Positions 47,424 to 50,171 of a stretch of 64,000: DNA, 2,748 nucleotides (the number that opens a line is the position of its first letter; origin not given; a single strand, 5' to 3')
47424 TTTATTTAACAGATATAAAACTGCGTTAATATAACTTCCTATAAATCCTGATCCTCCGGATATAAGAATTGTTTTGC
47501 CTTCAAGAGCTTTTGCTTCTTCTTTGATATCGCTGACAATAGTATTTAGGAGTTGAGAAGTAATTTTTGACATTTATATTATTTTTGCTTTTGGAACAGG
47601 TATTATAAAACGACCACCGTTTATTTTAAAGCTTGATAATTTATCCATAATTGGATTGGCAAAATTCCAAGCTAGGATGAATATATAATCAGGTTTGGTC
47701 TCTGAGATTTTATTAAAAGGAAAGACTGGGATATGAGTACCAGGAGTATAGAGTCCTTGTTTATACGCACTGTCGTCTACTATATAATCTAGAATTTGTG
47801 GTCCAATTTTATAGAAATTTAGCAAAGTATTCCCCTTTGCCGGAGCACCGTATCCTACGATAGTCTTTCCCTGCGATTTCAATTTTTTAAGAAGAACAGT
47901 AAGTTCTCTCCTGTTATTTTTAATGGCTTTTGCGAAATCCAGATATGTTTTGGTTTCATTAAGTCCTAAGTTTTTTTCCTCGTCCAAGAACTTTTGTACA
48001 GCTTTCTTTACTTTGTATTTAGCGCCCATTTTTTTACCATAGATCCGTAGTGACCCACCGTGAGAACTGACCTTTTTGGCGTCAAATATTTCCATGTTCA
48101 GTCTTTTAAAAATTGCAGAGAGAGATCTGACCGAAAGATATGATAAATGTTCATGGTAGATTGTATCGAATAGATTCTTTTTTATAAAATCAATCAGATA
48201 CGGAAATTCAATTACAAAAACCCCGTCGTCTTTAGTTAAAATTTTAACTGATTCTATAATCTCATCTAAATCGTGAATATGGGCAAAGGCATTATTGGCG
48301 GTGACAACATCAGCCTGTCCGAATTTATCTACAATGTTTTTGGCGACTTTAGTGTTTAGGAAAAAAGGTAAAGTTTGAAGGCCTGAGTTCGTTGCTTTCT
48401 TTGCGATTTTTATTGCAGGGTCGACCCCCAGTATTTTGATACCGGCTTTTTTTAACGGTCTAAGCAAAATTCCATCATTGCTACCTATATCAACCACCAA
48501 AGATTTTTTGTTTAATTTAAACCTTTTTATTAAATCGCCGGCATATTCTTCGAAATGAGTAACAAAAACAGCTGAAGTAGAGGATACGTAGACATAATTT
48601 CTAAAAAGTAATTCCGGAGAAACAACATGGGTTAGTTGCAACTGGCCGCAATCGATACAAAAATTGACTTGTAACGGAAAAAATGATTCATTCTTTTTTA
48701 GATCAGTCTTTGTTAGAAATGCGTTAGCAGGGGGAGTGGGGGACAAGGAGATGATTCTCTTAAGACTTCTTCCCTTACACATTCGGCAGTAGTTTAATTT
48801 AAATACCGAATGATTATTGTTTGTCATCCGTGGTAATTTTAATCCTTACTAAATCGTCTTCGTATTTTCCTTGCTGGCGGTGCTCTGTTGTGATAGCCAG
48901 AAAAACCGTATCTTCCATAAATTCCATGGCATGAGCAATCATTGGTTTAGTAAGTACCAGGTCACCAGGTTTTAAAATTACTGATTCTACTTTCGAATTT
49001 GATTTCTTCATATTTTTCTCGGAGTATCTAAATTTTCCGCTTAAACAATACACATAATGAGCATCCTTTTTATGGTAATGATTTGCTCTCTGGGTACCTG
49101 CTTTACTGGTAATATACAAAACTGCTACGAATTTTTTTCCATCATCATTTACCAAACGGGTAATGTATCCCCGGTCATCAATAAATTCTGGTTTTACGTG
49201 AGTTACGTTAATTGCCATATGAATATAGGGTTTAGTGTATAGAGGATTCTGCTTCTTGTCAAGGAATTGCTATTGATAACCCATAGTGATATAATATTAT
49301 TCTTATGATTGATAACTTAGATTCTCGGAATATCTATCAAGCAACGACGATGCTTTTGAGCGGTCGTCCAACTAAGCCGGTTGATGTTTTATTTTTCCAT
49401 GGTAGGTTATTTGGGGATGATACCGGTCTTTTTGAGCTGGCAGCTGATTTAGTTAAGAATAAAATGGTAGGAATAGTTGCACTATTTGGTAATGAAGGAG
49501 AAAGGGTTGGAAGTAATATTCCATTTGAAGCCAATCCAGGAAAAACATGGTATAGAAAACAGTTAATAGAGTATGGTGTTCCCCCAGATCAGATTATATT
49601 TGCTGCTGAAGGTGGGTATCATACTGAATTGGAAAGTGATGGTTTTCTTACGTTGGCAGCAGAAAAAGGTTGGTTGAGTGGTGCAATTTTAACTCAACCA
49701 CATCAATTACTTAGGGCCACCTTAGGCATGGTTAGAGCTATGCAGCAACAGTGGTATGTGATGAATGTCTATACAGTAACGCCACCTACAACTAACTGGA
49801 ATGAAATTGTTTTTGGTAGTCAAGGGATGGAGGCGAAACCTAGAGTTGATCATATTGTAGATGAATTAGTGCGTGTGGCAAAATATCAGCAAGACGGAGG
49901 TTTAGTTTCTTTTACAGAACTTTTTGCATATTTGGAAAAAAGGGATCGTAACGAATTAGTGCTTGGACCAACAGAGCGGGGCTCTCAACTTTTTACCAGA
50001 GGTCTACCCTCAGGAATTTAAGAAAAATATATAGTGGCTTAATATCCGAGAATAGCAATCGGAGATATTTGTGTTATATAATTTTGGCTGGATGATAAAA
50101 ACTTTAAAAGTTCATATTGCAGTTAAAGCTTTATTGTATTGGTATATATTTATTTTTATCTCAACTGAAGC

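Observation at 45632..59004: Minus-strand block encoding a CDP/dTDP-hexose tailoring pathway with two C-methyltransferase-like enzymes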

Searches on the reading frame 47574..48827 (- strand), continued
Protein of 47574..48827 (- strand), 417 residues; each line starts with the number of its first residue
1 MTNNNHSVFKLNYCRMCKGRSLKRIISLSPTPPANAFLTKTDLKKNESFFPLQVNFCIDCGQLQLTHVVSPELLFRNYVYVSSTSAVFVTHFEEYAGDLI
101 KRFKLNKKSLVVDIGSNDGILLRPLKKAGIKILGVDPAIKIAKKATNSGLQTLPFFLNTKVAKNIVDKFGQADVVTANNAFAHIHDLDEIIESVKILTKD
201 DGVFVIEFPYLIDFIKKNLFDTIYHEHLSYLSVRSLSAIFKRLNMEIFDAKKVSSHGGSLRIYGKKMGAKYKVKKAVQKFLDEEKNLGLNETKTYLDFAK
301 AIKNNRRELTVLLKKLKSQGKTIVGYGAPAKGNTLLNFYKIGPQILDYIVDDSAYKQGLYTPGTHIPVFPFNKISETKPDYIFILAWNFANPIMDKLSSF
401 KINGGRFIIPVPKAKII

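Call 71: find_encoding_contigs(protein=P0190, flank=8000, max_places=1)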
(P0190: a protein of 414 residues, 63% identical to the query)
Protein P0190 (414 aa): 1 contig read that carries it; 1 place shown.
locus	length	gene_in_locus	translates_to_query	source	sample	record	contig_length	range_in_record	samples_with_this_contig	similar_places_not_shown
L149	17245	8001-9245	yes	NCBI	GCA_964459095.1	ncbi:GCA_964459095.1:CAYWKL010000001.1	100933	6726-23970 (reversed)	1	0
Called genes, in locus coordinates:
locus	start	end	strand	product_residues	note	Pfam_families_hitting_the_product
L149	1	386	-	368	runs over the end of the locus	PF00266:Aminotran_5 (weak), PF01041:DegT_DnrJ_EryC1, PF00155:Aminotran_1_2 (weak)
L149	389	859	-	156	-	PF25084:LbH_EIF2B (weak), PF25087:GMPPB_C (faint), PF14602:Hexapep_2 (faint), PF00132:Hexapep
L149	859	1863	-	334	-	PF01408:GFO_IDH_MocA, PF02894:GFO_IDH_MocA_C, PF22725:GFO_IDH_MocA_C3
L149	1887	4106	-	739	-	PF13231:PMT_2 (weak)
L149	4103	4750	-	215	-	PF05175:MTS, PF00891:Methyltransf_2 (weak), PF13489:Methyltransf_23, PF01728:FtsJ (weak), PF13847:Methyltransf_31, PF08241:Methyltransf_11, PF08242:Methyltransf_12, PF13649:Methyltransf_25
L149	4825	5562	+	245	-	PF00535:Glycos_transf_2, PF13641:Glyco_tranf_2_3 (weak)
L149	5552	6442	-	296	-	PF02353:CMAS (weak), PF01209:Ubie_methyltran, PF13489:Methyltransf_23, PF13847:Methyltransf_31, PF08241:Methyltransf_11, PF08242:Methyltransf_12, PF13649:Methyltransf_25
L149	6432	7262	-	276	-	PF00459:Inositol_P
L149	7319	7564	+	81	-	-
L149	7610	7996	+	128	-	PF05523:FdtA, PF14667:Polysacc_synt_C (weak), PF07883:Cupin_2 (weak)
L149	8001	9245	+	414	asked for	PF08421:Methyltransf_13, PF13489:Methyltransf_23, PF13847:Methyltransf_31 (weak), PF08241:Methyltransf_11 (weak), PF08242:Methyltransf_12, PF13649:Methyltransf_25 (faint), PF08484:Methyltransf_14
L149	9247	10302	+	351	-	PF01073:3Beta_HSD, PF01370:Epimerase, PF02719:Polysacc_synt_2 (weak), PF16363:GDP_Man_Dehyd, PF07993:NAD_binding_4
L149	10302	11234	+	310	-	PF01408:GFO_IDH_MocA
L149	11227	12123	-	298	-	PF13489:Methyltransf_23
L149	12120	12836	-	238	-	PF00535:Glycos_transf_2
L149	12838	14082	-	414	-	PF08421:Methyltransf_13, PF13489:Methyltransf_23, PF08484:Methyltransf_14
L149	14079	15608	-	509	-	-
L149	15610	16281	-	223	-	PF13489:Methyltransf_23, PF13847:Methyltransf_31, PF08241:Methyltransf_11, PF13649:Methyltransf_25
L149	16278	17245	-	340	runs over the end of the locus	PF00535:Glycos_transf_2, PF10111:Glyco_tranf_2_2, PF13641:Glyco_tranf_2_3, PF13632:Glyco_trans_2_3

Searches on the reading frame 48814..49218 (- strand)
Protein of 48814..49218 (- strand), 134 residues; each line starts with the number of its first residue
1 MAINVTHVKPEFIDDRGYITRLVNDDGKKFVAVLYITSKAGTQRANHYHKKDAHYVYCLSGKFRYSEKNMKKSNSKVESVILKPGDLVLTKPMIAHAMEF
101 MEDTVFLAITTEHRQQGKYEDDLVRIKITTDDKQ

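Call 3: search_protein_families(library=pfam, proteins=[window:48814-49218:-], max_evalue=0.001)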
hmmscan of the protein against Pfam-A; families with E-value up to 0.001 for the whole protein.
window:48814-49218:- (134 aa): 3 families
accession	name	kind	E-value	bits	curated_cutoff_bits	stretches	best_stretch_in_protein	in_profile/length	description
PF07883.17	Cupin_2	-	3.8e-07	30.2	27.2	1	37-104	4-62/70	Cupin domain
PF14667.12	Polysacc_synt_C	-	8.6e-06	26.3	28.7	1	14-105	3-92/111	Polysaccharide biosynthesis C-terminal domain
PF05523.17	FdtA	-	0.0001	22.5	23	1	12-120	11-120/131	WxcM-like, C-terminal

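Call 5: search_protein_families(library=ncbifam, proteins=[window:48814-49218:-], max_evalue=0.001)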
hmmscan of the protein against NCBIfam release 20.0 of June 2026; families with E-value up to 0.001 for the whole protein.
window:48814-49218:- (134 aa): 1 family
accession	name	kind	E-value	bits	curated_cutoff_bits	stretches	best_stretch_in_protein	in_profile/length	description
TIGR03037.1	anthran_nbaC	equivalog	0.00048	20.2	145.95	1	40-120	35-111/159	3-hydroxyanthranilate 3,4-dioxygenase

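Call 30: search_solved_structures(query=window:48814-49218:-, max_evalue=1, show_alignments=2)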
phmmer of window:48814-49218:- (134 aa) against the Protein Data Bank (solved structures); distinct sequences matched with E-value up to 1: 21.
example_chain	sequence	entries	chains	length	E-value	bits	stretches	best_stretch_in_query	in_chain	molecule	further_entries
6ufi_A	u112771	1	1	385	0.00059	23.2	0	16-101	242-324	Cupin domain-containing protein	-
4met_A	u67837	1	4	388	0.0015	21.9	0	16-101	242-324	Oxalate decarboxylase OxdC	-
6tzp_A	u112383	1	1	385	0.0021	21.4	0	16-101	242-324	Oxalate decarboxylase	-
3s0m_A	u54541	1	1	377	0.0027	21.1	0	16-101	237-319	Oxalate decarboxylase oxdC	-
5vg3_A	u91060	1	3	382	0.0029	21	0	16-101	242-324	Oxalate decarboxylase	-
2uya_A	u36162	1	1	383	0.0029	20.9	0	16-101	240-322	OXALATE DECARBOXYLASE OXDC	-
1j58_A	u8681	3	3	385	0.003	20.9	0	16-101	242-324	YVRK PROTEIN | OXALATE DECARBOXYLASE OXDC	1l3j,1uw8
2v09_A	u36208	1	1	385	0.003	20.9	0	16-101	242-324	OXALATE DECARBOXYLASE OXDC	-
2uyb_A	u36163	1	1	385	0.003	20.9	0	16-101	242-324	OXALATE DECARBOXYLASE OXDC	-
5hi0_A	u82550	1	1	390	0.003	20.9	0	16-101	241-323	Oxalate decarboxylase OxdC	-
2uy9_A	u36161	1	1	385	0.0031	20.9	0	16-101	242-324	OXALATE DECARBOXYLASE OXDC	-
2uy8_A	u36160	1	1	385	0.017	18.5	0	16-101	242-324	OXALATE DECARBOXYLASE OXDC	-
2pa7_A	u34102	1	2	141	0.035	17.5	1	11-119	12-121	DTDP-6-deoxy-3,4-keto-hexulose isomerase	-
7zvy_A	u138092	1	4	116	0.19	15.1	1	43-108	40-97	Cupin_2 domain-containing protein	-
7zvy_B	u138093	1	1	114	0.2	15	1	44-108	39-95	Cupin_2 domain-containing protein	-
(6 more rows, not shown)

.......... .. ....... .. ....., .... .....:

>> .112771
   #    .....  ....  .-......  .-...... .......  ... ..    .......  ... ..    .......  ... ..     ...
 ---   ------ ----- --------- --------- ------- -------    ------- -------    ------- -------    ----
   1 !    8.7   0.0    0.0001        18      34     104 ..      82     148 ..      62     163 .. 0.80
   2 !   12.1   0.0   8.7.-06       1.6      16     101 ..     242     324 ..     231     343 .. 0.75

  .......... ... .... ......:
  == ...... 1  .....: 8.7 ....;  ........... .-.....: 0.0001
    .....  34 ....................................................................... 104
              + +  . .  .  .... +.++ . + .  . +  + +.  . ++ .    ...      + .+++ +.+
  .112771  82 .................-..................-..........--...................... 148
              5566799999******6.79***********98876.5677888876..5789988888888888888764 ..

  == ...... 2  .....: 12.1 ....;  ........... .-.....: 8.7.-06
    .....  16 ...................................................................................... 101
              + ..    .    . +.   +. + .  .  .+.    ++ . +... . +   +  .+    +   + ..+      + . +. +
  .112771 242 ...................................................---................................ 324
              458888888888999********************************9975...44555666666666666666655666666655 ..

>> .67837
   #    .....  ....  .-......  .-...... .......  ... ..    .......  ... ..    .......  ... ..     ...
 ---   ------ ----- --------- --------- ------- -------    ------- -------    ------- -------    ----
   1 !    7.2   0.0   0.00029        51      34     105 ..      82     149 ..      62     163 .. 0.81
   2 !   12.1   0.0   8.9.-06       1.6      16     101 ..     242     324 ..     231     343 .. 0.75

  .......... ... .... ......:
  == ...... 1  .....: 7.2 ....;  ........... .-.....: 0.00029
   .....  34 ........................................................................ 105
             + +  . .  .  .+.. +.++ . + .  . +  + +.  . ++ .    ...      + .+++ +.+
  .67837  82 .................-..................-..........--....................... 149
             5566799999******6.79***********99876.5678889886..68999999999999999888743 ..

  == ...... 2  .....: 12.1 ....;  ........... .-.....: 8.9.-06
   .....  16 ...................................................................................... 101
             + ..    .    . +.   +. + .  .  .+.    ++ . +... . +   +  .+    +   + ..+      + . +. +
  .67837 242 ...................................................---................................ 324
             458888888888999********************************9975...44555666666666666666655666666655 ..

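Call 51: search_solved_structures(query=A3, max_evalue=1, show_alignments=3)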
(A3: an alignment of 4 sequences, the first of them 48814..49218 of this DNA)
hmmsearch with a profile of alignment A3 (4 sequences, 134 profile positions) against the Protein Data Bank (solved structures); distinct sequences matched with E-value up to 1: 23.
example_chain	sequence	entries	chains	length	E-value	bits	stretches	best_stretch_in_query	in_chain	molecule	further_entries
4zu7_A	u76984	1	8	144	0.00034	23.8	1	11-119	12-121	QdtA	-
2pa7_A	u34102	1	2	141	0.00086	22.5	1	5-120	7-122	DTDP-6-deoxy-3,4-keto-hexulose isomerase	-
4o9e_A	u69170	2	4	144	0.013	18.7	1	11-119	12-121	QdtA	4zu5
6ufi_A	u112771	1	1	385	0.029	17.6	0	18-66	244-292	Cupin domain-containing protein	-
2b9u_A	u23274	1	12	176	0.04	17.1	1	3-113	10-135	hypothetical dTDP-4-dehydrorhamnose 3,5-epimerase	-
1wlt_A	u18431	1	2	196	0.054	16.7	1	3-113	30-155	176aa long hypothetical dTDP-4-dehydrorhamnose 3,5-epimerase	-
6tzp_A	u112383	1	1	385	0.06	16.6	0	18-66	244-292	Oxalate decarboxylase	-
4met_A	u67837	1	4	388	0.082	16.1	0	18-66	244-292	Oxalate decarboxylase OxdC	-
3s0m_A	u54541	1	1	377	0.12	15.6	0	18-66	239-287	Oxalate decarboxylase oxdC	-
5vg3_A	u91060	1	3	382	0.13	15.5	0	18-66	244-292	Oxalate decarboxylase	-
2v09_A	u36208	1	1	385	0.13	15.5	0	18-66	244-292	OXALATE DECARBOXYLASE OXDC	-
1j58_A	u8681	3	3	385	0.13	15.5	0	18-66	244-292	YVRK PROTEIN | OXALATE DECARBOXYLASE OXDC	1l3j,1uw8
2uyb_A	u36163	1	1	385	0.13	15.5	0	18-66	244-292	OXALATE DECARBOXYLASE OXDC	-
5hi0_A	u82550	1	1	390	0.13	15.4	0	18-66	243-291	Oxalate decarboxylase OxdC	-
2uya_A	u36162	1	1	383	0.13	15.4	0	18-66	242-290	OXALATE DECARBOXYLASE OXDC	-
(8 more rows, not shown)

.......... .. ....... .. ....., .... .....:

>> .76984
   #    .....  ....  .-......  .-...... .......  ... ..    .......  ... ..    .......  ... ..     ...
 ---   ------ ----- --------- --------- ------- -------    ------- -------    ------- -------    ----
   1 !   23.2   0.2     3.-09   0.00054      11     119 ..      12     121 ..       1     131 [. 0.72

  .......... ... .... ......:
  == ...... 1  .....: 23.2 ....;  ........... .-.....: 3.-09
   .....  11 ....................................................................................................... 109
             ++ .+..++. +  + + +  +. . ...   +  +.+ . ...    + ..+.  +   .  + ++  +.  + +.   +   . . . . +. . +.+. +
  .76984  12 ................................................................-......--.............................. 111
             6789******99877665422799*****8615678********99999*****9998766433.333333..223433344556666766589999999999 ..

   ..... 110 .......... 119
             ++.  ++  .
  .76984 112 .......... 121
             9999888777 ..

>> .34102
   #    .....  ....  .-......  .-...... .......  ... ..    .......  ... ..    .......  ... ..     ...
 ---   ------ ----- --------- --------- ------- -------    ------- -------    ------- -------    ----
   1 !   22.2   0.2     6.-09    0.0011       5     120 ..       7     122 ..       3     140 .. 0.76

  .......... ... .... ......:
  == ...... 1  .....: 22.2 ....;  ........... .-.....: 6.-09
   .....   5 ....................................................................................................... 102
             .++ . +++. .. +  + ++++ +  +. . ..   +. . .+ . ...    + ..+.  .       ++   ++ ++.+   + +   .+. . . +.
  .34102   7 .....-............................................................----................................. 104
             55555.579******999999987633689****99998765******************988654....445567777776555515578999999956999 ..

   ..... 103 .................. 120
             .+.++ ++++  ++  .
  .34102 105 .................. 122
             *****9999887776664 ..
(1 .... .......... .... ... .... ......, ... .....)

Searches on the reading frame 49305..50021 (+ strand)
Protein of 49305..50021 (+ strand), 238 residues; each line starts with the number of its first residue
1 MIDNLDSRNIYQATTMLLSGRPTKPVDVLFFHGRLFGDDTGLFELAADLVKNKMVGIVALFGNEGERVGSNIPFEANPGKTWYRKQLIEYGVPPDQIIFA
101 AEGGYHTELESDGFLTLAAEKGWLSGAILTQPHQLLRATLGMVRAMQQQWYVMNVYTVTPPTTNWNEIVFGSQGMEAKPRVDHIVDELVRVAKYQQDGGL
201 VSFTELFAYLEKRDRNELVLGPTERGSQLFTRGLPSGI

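Call 3: search_protein_families(library=pfam, proteins=[window:49305-50021:+], max_evalue=0.001)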
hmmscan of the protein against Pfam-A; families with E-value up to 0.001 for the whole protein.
window:49305-50021:+ (238 aa): 0 families

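Call 5: search_protein_families(library=ncbifam, proteins=[window:49305-50021:+], max_evalue=0.001)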
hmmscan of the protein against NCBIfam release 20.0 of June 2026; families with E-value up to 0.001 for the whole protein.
window:49305-50021:+ (238 aa): 0 families

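Call 75: search_protein_families(library=pfam, proteins=[window:49305-50021:+], max_evalue=5)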
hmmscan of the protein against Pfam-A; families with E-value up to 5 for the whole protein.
window:49305-50021:+ (238 aa): 0 families
